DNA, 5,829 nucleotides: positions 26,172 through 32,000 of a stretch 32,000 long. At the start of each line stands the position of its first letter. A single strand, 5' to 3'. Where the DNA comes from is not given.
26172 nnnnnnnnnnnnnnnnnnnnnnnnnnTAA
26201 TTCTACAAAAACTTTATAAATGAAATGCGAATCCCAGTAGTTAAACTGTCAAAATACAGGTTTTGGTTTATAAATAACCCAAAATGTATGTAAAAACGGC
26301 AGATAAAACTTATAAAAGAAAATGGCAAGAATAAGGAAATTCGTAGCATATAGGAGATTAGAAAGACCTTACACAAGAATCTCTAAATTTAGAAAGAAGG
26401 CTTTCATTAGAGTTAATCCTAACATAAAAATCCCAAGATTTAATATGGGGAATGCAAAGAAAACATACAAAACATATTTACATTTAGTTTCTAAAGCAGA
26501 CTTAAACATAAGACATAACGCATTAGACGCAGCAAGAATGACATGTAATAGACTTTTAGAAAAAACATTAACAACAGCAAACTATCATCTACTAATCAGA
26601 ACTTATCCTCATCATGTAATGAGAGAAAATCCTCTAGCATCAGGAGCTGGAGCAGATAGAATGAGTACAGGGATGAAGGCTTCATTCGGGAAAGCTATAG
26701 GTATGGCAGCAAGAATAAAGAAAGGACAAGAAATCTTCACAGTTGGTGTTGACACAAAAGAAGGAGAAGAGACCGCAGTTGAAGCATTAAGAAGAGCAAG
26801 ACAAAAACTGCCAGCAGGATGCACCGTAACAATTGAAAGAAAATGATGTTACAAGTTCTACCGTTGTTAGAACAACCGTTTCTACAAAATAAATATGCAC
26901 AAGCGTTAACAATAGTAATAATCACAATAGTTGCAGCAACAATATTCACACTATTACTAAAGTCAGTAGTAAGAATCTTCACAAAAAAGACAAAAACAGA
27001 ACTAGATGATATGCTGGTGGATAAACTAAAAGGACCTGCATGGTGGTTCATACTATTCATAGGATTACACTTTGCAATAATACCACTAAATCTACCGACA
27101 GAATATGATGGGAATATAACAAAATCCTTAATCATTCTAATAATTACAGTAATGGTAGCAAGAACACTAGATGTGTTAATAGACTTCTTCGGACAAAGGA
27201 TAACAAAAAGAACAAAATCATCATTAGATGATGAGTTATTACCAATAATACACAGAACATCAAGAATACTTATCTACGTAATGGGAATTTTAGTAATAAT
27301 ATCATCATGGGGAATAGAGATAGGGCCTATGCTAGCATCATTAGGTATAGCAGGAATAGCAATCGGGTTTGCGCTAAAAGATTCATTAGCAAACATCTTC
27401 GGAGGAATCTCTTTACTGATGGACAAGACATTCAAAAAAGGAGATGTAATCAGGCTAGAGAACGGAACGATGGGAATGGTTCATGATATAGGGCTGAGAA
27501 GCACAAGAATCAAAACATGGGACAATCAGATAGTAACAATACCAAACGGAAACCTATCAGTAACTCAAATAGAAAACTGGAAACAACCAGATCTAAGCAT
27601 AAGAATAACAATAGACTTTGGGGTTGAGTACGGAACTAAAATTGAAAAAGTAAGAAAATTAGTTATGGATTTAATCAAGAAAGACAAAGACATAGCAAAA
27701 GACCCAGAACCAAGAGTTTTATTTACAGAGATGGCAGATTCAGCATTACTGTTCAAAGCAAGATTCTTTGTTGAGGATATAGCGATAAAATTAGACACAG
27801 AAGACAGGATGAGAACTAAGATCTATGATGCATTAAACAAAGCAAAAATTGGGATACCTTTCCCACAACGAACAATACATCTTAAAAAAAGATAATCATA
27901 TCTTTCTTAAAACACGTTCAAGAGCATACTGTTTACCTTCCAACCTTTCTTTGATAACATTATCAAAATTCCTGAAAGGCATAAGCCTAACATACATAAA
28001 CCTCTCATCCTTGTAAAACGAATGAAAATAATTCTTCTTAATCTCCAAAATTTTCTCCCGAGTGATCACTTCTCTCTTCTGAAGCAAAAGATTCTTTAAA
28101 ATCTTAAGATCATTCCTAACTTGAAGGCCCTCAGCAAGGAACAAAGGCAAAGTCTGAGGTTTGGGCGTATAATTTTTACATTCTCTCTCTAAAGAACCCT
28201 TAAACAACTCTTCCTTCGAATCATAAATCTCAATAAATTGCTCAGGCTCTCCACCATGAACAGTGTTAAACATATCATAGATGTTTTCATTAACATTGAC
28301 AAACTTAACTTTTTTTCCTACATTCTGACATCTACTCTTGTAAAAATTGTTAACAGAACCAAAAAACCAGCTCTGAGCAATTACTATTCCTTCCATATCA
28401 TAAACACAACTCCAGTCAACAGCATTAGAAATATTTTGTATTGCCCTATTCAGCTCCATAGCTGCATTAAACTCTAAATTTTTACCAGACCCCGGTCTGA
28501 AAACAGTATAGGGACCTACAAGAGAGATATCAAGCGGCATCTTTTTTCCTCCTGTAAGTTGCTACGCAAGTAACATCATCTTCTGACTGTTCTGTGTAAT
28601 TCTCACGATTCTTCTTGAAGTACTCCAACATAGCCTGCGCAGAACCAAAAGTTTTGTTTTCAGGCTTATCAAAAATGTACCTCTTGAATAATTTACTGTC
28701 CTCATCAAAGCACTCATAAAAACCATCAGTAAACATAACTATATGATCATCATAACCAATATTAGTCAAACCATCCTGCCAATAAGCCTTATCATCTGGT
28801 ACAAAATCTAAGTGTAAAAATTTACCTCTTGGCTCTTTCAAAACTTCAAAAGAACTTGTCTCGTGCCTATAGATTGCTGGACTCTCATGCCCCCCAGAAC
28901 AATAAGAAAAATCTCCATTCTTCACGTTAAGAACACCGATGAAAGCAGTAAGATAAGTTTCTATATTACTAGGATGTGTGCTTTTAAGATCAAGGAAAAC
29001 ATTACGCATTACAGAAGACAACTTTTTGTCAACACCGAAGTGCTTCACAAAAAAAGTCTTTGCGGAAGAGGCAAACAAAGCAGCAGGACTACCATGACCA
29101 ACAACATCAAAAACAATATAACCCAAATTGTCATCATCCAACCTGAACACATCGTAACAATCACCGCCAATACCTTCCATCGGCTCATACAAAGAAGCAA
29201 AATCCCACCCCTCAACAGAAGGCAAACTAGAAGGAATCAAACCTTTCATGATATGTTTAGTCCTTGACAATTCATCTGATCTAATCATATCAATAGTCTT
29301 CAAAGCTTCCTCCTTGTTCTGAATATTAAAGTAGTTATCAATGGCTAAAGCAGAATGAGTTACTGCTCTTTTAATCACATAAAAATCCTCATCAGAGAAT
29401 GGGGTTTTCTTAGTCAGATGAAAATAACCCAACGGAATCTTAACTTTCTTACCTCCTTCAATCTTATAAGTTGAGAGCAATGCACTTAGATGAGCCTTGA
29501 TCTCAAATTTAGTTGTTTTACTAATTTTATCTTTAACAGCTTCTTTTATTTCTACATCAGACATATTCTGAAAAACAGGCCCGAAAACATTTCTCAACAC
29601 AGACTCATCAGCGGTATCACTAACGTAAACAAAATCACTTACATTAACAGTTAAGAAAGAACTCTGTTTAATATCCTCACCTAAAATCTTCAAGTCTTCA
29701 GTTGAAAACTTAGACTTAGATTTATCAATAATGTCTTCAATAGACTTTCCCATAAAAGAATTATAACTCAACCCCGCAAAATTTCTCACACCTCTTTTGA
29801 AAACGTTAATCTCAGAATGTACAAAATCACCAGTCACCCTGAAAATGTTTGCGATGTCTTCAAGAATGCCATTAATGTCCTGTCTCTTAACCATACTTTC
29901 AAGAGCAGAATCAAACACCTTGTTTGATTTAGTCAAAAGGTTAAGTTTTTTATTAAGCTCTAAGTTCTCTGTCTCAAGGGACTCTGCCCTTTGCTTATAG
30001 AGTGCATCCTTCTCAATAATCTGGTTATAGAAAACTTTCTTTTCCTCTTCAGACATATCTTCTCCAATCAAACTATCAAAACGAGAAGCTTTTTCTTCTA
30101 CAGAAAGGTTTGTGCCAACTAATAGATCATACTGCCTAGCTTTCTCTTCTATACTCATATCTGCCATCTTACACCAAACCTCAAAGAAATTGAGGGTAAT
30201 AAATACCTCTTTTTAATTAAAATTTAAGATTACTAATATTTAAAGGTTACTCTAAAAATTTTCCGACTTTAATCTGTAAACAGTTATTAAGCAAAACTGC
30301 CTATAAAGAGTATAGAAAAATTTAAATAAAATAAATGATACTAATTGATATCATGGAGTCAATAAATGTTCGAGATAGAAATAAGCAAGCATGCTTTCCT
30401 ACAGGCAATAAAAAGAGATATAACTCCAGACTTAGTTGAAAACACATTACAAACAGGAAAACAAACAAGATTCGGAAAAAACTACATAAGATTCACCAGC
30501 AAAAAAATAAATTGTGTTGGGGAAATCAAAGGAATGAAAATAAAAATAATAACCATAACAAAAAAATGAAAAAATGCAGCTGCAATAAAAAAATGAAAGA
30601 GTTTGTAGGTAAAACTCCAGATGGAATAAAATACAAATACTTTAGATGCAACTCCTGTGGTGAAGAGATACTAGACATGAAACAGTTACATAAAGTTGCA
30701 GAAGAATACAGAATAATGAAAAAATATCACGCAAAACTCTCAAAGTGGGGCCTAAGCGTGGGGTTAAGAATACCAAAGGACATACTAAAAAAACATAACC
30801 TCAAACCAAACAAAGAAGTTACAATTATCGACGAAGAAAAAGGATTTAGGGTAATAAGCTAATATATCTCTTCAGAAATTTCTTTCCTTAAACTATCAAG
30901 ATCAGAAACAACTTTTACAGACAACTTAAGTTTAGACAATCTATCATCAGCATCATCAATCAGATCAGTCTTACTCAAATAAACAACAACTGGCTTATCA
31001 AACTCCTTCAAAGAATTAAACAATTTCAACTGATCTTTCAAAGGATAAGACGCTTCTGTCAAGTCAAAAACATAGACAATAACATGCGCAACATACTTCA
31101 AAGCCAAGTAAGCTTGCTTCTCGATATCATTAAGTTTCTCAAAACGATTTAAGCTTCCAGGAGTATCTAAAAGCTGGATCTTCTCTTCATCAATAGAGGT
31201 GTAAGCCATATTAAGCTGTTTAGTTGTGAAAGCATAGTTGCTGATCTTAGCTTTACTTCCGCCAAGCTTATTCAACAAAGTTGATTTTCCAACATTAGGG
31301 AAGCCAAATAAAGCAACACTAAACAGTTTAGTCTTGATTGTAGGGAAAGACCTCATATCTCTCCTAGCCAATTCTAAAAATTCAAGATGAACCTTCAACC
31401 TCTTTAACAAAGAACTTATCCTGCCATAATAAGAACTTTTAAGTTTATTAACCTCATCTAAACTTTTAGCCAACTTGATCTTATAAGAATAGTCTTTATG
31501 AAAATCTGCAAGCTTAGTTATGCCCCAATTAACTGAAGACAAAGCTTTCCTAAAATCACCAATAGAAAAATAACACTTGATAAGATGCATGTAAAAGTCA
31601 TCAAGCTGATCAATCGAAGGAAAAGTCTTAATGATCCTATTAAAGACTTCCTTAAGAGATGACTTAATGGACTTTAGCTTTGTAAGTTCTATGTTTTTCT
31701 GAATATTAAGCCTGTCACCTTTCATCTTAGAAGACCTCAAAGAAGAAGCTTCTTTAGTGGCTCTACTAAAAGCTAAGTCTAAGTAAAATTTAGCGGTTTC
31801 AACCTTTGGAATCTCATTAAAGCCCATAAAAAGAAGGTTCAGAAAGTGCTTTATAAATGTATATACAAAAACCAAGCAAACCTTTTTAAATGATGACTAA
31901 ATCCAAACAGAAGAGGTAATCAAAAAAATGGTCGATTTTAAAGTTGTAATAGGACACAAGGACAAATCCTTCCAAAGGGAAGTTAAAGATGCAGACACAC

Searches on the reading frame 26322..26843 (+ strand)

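Call 25: search_protein_families(library=pfam, proteins=[window:26322-26843:+], max_evalue=0.001)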
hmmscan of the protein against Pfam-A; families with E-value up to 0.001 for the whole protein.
window:26322-26843:+ (174 aa): 1 family
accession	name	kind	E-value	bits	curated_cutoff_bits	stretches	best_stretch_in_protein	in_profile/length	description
PF00252.24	Ribosomal_L16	-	1.4e-29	103.2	27.9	1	21-169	4-131/132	Ribosomal protein L16p/L10e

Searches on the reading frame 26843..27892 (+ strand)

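Call 25: search_protein_families(library=pfam, proteins=[window:26843-27892:+], max_evalue=0.001)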
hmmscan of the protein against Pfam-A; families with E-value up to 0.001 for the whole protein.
window:26843-27892:+ (350 aa): 3 families
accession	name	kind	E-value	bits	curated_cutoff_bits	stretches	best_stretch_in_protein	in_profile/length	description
PF00924.24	MS_channel_2nd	-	9.7e-22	77.3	20.2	1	180-247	1-67/68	Mechanosensitive ion channel, beta-domain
PF21082.3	MS_channel_3rd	-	1.2e-12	48.5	21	1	255-338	1-88/88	Mechanosensitive ion channel MscS, C-terminal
PF21088.3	MS_channel_1st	-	1.4e-10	41.4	23.1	1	140-179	3-42/42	Mechanosensitive ion channel, transmembrane helices 2/3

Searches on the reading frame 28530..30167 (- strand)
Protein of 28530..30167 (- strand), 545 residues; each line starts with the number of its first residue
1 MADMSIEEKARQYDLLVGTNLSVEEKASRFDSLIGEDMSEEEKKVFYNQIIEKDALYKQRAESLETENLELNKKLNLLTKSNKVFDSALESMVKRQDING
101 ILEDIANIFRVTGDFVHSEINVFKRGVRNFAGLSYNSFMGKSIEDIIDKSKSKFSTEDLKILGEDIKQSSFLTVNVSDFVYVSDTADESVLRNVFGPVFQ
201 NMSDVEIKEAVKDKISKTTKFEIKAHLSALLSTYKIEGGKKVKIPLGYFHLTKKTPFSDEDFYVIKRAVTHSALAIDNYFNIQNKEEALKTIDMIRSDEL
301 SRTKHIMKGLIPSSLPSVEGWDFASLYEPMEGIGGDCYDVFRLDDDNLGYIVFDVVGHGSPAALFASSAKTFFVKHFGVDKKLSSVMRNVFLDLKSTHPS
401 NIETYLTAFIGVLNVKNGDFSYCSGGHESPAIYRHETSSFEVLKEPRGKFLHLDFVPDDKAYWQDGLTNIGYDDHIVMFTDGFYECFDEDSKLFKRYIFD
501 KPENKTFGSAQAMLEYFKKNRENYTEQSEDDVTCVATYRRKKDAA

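Call 51: search_protein_families(library=pfam, proteins=[window:28530-30167:-], max_evalue=0.0001)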
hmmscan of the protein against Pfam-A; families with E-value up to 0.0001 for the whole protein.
window:28530-30167:- (545 aa): 1 family
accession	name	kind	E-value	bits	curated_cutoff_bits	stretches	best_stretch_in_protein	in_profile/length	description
PF07228.17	SpoIIE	-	4.6e-22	79.4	25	1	344-537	1-189/192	Stage II sporulation protein E (SpoIIE)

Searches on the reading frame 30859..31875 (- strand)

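Call 51: search_protein_families(library=pfam, proteins=[window:30859-31875:-], max_evalue=0.0001)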
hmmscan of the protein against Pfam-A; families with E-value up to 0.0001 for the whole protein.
window:30859-31875:- (338 aa): 5 families
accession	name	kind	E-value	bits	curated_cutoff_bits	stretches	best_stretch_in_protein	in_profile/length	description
PF17835.6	NOG1_N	-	2.7e-23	83.3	22.9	1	19-180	1-159/160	NOG1 N-terminal helical domain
PF01926.29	MMR_HSR1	-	3e-23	82.5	21.9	1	187-302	2-113/113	50S ribosome-binding GTPase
PF02421.24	FeoB_N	-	1.2e-18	67.5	27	1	186-320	2-132/156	Ferrous iron transport protein B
PF06858.20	NOG1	-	6.1e-16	58.4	27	1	250-304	1-58/58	Nucleolar GTP-binding protein 1 (NOG1)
PF04548.22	AIG1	-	2.2e-05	24.3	27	1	188-305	4-129/212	AIG1 family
